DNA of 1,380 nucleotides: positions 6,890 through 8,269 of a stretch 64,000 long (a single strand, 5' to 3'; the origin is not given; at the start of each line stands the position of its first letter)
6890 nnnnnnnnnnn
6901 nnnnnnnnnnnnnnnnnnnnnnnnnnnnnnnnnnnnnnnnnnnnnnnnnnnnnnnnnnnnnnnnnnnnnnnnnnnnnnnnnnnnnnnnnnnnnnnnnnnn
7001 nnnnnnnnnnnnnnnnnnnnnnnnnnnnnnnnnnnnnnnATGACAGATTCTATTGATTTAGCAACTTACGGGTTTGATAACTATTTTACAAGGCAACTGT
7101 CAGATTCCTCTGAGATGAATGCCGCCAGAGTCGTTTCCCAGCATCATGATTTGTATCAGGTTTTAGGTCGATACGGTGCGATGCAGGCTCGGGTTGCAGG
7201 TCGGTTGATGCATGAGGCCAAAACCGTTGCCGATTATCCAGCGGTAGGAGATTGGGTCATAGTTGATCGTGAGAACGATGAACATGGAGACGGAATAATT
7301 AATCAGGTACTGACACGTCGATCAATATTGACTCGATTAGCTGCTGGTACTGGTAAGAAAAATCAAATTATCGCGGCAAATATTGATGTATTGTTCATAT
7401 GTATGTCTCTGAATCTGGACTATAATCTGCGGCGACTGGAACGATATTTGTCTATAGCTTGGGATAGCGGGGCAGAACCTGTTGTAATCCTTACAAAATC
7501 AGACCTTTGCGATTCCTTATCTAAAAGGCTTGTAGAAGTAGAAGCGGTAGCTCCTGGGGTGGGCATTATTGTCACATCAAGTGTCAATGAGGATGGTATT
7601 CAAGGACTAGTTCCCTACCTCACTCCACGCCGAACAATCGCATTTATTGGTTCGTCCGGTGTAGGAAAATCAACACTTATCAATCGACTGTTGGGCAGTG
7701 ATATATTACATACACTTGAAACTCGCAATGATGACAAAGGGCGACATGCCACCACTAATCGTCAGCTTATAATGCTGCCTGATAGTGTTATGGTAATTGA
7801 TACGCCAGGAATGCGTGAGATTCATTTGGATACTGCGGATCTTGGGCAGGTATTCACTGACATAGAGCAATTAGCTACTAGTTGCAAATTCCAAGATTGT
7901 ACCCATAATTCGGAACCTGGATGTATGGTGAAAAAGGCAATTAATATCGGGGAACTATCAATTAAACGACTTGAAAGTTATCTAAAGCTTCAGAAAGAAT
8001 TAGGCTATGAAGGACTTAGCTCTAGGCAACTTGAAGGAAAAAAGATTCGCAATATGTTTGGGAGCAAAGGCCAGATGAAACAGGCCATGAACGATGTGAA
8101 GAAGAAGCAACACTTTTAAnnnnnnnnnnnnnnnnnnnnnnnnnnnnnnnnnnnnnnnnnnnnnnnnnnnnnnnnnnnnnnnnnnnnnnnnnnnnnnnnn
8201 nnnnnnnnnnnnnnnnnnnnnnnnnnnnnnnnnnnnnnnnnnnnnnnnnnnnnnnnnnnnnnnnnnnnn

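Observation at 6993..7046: Housekeeping rsgA is translationally coupled (ATGA) to a 16-codon DUF4160-derived leader peptide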

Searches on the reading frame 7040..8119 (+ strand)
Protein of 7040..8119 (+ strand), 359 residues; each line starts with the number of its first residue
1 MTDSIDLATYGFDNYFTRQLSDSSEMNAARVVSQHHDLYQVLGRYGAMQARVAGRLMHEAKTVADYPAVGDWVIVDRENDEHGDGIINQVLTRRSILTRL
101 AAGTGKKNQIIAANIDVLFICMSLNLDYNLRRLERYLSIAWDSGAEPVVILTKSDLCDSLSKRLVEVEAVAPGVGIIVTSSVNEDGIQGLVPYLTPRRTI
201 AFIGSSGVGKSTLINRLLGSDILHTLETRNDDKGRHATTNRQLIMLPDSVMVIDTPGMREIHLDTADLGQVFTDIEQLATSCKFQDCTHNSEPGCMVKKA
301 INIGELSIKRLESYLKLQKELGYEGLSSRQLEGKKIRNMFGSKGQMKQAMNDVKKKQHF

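Call 5: search_protein_families(library=pfam, proteins=[window:7040-8119:+], max_evalue=0.01)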
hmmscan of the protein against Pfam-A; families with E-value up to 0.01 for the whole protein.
window:7040-8119:+ (359 aa): 10 families
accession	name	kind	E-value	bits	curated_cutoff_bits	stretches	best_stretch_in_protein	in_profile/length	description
PF03193.22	RsgA_GTPase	-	3.6e-45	154.3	30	1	90-263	1-173/174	RsgA GTPase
PF01926.29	MMR_HSR1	-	3e-09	37.4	21.9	1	199-278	1-76/113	50S ribosome-binding GTPase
PF04548.22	AIG1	-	1.9e-05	24.5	27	1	199-268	2-69/212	AIG1 family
PF00350.29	Dynamin_N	-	2.4e-05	24.9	27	1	200-225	1-26/168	Dynamin family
PF00735.24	Septin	-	0.00059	19.6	26.2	1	199-258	6-72/280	Septin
PF10662.15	PduV-EutP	-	0.00062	20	21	0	199-223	3-27/143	Ethanolamine utilisation - propanediol utilisation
PF00005.33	ABC_tran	-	0.00095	20.2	25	1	194-220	8-34/137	ABC transporter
PF21645.3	FakA-like_M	-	0.0023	18.1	24.9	0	228-277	12-61/80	Fatty acid kinase subunit A-like, middle domain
PF00009.33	GTP_EFTU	-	0.0028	17.7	26.5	0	197-225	3-32/188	Elongation factor Tu GTP binding domain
PF16745.11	RsgA_N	-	0.0057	16.8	27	1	31-83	4-52/54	RsgA N-terminal domain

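Call 11: find_homologous_proteins(query=window:7040-8116:+, max_evalue=1e-10)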
Query window:7040-8116:+ (359 aa): 8000 proteins with E <= 1e-10 among 8000 candidates; the best 120 are listed.
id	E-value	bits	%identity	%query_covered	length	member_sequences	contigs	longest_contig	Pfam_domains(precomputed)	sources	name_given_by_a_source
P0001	2.3e-235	798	100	100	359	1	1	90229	PF01926.30,PF03193.23,PF04548.23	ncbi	-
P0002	8.6e-172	589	71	99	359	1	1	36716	PF01926.30,PF03193.23,PF04548.23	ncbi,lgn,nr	ncbi:MAG: ribosome small subunit-dependent GTPase A [Candidatus Margulisbacteria bacterium]|nr:ribos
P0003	4.8e-168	577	73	99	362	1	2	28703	PF01926.30,PF00350.30,PF03193.23,PF04548.23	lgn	-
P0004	6.0e-161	553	71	99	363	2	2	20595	PF01926.30,PF03193.23,PF04548.23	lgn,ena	-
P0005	9.0e-157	540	69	99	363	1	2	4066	PF01926.30,PF03193.23,PF04548.23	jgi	-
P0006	1.5e-132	460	59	99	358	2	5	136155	PF01926.30,PF00005.34,PF03193.23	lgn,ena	-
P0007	1.8e-132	460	57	100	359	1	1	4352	PF01926.30,PF03193.23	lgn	-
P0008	1.7e-131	456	58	99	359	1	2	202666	PF01926.30,PF00005.34,PF03193.23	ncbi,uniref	ncbi:ribosome small subunit-dependent GTPase A [Thermoanaerobacterium saccharolyticum]|uniref:riboso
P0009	1.3e-130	454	57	99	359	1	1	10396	PF01926.30,PF00005.34,PF03193.23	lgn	-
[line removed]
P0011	2.7e-130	453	58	98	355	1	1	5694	PF01926.30,PF03193.23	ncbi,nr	ncbi:MAG: ribosome small subunit-dependent GTPase A [Firmicutes bacterium]|nr:ribosome small subunit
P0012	4.0e-130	452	58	98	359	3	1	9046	PF01926.30,PF00005.34,PF03193.23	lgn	-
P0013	4.2e-130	452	57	98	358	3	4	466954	PF01926.30,PF00005.34,PF00350.30,PF03193.23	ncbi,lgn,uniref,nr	ncbi:ribosome small subunit-dependent GTPase A [Sinanaerobacter chloroacetimidivorans]|uniref:Small 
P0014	5.2e-130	452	57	100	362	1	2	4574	PF01926.30,PF00005.34,PF03193.23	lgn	-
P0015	8.6e-130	451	57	98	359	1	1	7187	PF01926.30,PF00005.34,PF03193.23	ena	-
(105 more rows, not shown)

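Call 12: search_protein_families(library=ncbifam, proteins=[window:7040-8119:+], max_evalue=0.001)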
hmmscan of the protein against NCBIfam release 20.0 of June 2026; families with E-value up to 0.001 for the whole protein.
window:7040-8119:+ (359 aa): 12 families
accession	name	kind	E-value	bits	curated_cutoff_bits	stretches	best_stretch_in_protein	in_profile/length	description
NF008931.0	PRK12288.1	equivalog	1e-47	162.9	360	1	69-321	75-333/347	small ribosomal subunit biogenesis GTPase RsgA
TIGR00157.1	TIGR00157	equivalog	3e-45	154.7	100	1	69-318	3-246/247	ribosome small subunit-dependent GTPase A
NF008932.0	PRK12289.1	equivalog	5.6e-32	111.2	483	1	65-322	57-309/363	small ribosomal subunit biogenesis GTPase RsgA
NF000908.1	PRK00089.1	equivalog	2.4e-08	33.6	237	1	199-262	5-65/291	GTPase Era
TIGR03597.1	GTPase_YqeH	equivalog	4e-08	32.8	297.4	1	174-260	129-217/361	ribosome biogenesis GTPase YqeH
TIGR03596.1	GTPase_YlqF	equivalog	8.4e-07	28.6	208.2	1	200-265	121-180/276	ribosome biogenesis GTPase YlqF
TIGR00231.1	small_GTP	domain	3.7e-06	26.8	42.5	1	198-260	4-63/164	GTP-binding protein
TIGR00436.1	era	equivalog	1.1e-05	25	116.25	1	200-262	3-62/270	GTPase Era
TIGR03594.1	GTPase_EngA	equivalog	3.1e-05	23.2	306.7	1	199-259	177-234/432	ribosome biogenesis GTPase Der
TIGR03598.1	GTPase_YsxC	equivalog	3.2e-05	23.7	124.45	1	199-257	20-73/186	ribosome biogenesis GTP-binding protein YihA/YsxC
TIGR02528.1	EutP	subfamily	5.3e-05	23.5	138.35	0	199-223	2-26/142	EutP/PduV family microcompartment system protein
TIGR03918.1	GTP_HydF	equivalog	0.00087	18.2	325.55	0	197-269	7-73/392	[FeFe] hydrogenase H-cluster maturation GTPase HydF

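Call 13: find_encoding_contigs(protein=P0001, flank=10000, max_places=4)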
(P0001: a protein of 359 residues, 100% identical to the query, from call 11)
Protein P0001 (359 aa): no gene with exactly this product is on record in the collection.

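Call 14: find_encoding_contigs(protein=P0002, flank=6000, max_places=4)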
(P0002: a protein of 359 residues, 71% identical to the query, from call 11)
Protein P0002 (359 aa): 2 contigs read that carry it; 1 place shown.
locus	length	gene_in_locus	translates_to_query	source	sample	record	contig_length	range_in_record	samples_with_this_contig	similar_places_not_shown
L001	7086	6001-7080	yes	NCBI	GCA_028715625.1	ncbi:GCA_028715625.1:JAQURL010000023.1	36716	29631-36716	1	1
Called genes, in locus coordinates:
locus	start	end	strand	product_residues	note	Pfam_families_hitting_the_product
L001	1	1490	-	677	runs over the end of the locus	PF02011:Glyco_hydro_48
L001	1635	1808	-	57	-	-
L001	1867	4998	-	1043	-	PF00583:Acetyltransf_1, PF13673:Acetyltransf_10 (weak)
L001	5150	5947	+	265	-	-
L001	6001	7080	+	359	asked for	PF03193:RsgA_GTPase, PF01926:MMR_HSR1, PF04548:AIG1 (faint)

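Call 15: find_encoding_contigs(protein=P0003, flank=6000, max_places=4)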
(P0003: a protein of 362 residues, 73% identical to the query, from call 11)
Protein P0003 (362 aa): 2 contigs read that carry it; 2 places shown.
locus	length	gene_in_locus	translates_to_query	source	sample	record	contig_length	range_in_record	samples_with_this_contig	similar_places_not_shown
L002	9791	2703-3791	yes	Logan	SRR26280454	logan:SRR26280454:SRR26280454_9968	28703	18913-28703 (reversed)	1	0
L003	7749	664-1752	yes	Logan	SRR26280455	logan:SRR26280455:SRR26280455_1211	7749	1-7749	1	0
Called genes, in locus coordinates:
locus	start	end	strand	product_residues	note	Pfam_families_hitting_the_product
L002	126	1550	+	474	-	-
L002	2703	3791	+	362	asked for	PF03193:RsgA_GTPase, PF00350:Dynamin_N (faint), PF01926:MMR_HSR1, PF04548:AIG1 (weak)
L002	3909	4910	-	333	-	PF01594:AI-2E_transport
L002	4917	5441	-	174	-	PF03350:UPF0114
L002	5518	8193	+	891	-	PF00690:Cation_ATPase_N, PF00122:E1-E2_ATPase, PF00702:Hydrolase, PF13246:Cation_ATPase, PF00689:Cation_ATPase_C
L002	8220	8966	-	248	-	-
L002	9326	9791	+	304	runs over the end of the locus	PF17761:DUF1016_N, PF00565:SNase (faint)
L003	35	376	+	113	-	-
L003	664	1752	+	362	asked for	PF03193:RsgA_GTPase, PF00350:Dynamin_N (faint), PF01926:MMR_HSR1, PF04548:AIG1 (weak)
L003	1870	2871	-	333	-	PF01594:AI-2E_transport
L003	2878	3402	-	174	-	PF03350:UPF0114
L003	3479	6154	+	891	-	PF00690:Cation_ATPase_N, PF00122:E1-E2_ATPase, PF00702:Hydrolase, PF13246:Cation_ATPase, PF00689:Cation_ATPase_C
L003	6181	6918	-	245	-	-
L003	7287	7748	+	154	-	?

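Call 21: find_related_loci(query=window:7040-8116:+, collection=genome_contigs, flank=10000)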
Query window:7040-8116:+ (359 aa) in genome_contigs; peptide patterns used: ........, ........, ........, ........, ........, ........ (x = any residue, [..] = any of these).
112 stretches matched a pattern; 48 encode a relative of the query (tblastn E <= 1e-3); 48 distinct loci.
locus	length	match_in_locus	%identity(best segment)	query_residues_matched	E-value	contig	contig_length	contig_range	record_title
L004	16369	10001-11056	55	5-356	5e-133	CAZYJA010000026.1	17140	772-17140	MAG TPA_asm: uncultured Syntrophomonas sp. isolate SRP192927_co5_897 genome assembly, contig: NODE_4563_length_17140_cov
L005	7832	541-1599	55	5-357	2e-130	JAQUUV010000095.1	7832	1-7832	MAG: Syntrophomonas sp. isolate STD2_151 NODE_38076_length_7832_cov_6.221415_Sandtown_D2, whole genome shotgun sequence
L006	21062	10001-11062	55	3-356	2e-130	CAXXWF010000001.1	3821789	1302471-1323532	MAG: Syntrophomonadaceae bacterium isolate 510d5e25-0d66-4dd2-8cb2-8a0e7e1720a4 genome assembly, contig: contig_1, whole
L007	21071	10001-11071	50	5-359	2e-117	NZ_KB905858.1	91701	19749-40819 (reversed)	Propionispira raffinosivorans DSM 20765 F606DRAFT_scaffold00020.20, whole genome shotgun sequence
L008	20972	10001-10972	43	3-323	4e-86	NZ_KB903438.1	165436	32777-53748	Flexithrix dorotheae DSM 6795 A3EMDRAFT_scaffold_15.16, whole genome shotgun sequence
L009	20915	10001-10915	43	6-323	5e-80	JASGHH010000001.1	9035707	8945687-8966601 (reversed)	MAG: Myxococcaceae bacterium isolate 5N015 JMF-2111-06-0005.ont.bin.15_0, whole genome shotgun sequence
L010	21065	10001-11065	46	7-359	7e-95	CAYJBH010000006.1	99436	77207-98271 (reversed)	MAG TPA_asm: uncultured Oscillospiraceae bacterium isolate ERP123703_co1_269 genome assembly, contig: NODE_151_length_99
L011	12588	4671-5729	36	4-349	5e-67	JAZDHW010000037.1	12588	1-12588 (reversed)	MAG: Pseudomonadota bacterium isolate MEGAHIT-group-0.359 k141_6487807, whole genome shotgun sequence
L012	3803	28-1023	37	26-358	1e-62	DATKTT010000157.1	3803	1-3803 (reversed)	MAG TPA_asm: Williamwhitmania sp. isolate SMAG_U14088 k141_689932, whole genome shotgun sequence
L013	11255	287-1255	38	12-335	3e-58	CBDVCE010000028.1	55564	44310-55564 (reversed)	MAG TPA_asm: uncultured Sunxiuqinia sp. isolate SRR22302365_binner23_Refined_45 genome assembly, contig: ERZ25074835.221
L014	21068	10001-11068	50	5-359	8e-118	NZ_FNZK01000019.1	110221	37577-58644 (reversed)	Propionispira arboris strain DSM 2179, whole genome shotgun sequence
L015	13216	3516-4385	34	39-321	3e-37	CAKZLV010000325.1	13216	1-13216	MAG TPA_asm: uncultured Bacteroidetes bacterium isolate ERR2683635_bin.17_CONCOCT_v1.1_MAG genome assembly, contig: ERZ1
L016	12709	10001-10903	34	19-320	3e-36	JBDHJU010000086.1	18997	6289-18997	MAG: Gemmatimonadota bacterium isolate BHB10-26_Bin_323 BHB10-26_Bin_323_scaffold_19361, whole genome shotgun sequence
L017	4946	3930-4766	36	48-321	5e-36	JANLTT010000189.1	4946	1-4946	MAG: Gemmatimonas sp. isolate OTE_25_metabat_141 OTE_25_k141_706816, whole genome shotgun sequence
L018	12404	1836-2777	33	24-324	9e-35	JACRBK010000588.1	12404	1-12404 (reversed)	MAG: Chloroflexi bacterium isolate NC_groundwater_1618_Pr3_B-0.1um_56_17 SR-2_scaffold_141_2686926, whole genome shotgun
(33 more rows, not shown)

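Call 31: find_encoding_contigs(protein=P0004, flank=5000, max_places=3)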
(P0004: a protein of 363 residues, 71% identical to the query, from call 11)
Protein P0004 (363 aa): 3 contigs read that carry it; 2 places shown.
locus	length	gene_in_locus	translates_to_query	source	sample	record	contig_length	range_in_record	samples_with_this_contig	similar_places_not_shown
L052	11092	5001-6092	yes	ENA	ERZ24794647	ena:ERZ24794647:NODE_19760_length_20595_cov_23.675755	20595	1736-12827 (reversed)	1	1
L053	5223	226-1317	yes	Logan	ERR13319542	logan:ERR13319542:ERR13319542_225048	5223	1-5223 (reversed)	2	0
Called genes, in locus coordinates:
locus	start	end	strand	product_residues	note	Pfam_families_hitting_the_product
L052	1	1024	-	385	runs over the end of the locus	PF01266:DAO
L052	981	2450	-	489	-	PF00370:FGGY_N, PF02782:FGGY_C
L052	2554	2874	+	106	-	PF01909:NTP_transf_2, PF18765:Polbeta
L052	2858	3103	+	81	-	-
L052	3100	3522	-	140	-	PF03692:CxxCxxCC (faint)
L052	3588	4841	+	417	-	PF04851:ResIII, PF00270:DEAD, PF00271:Helicase_C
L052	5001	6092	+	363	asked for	PF04548:AIG1 (faint), PF03193:RsgA_GTPase, PF01926:MMR_HSR1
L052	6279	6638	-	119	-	PF00462:Glutaredoxin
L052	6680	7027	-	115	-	PF03960:ArsC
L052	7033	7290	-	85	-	PF00462:Glutaredoxin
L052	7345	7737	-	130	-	PF02537:CRCB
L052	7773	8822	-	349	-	PF01758:SBF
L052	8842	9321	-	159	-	PF01451:LMWPc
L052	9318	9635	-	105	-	PF01022:HTH_5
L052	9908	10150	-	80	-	PF01541:GIY-YIG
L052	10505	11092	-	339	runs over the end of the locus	PF17761:DUF1016_N, PF06250:YhcG_C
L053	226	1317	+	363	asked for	PF04548:AIG1 (faint), PF03193:RsgA_GTPase, PF01926:MMR_HSR1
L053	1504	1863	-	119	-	PF00462:Glutaredoxin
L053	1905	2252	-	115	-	PF03960:ArsC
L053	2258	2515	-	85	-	PF00462:Glutaredoxin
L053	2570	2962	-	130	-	PF02537:CRCB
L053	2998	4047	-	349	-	PF01758:SBF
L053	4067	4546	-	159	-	PF01451:LMWPc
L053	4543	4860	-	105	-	PF01022:HTH_5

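Call 32: find_encoding_contigs(protein=P0005, flank=5000, max_places=3)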
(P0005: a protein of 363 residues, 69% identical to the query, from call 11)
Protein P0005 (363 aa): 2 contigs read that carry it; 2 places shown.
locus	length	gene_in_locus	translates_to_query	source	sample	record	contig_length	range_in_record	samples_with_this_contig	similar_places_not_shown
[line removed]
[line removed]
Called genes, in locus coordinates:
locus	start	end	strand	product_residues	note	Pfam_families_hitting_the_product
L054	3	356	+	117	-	?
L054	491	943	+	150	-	PF02230:Abhydrolase_2 (weak)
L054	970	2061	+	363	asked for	PF04548:AIG1 (faint), PF03193:RsgA_GTPase, PF01926:MMR_HSR1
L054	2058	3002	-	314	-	PF03773:ArsP_1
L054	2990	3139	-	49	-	-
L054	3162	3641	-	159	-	PF01451:LMWPc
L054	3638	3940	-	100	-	PF12840:HTH_20 (weak), PF01022:HTH_5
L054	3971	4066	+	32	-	?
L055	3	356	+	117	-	?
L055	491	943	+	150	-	PF02230:Abhydrolase_2 (weak)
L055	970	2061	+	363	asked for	PF04548:AIG1 (faint), PF03193:RsgA_GTPase, PF01926:MMR_HSR1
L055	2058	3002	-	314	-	PF03773:ArsP_1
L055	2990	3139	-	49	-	-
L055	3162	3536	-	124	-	?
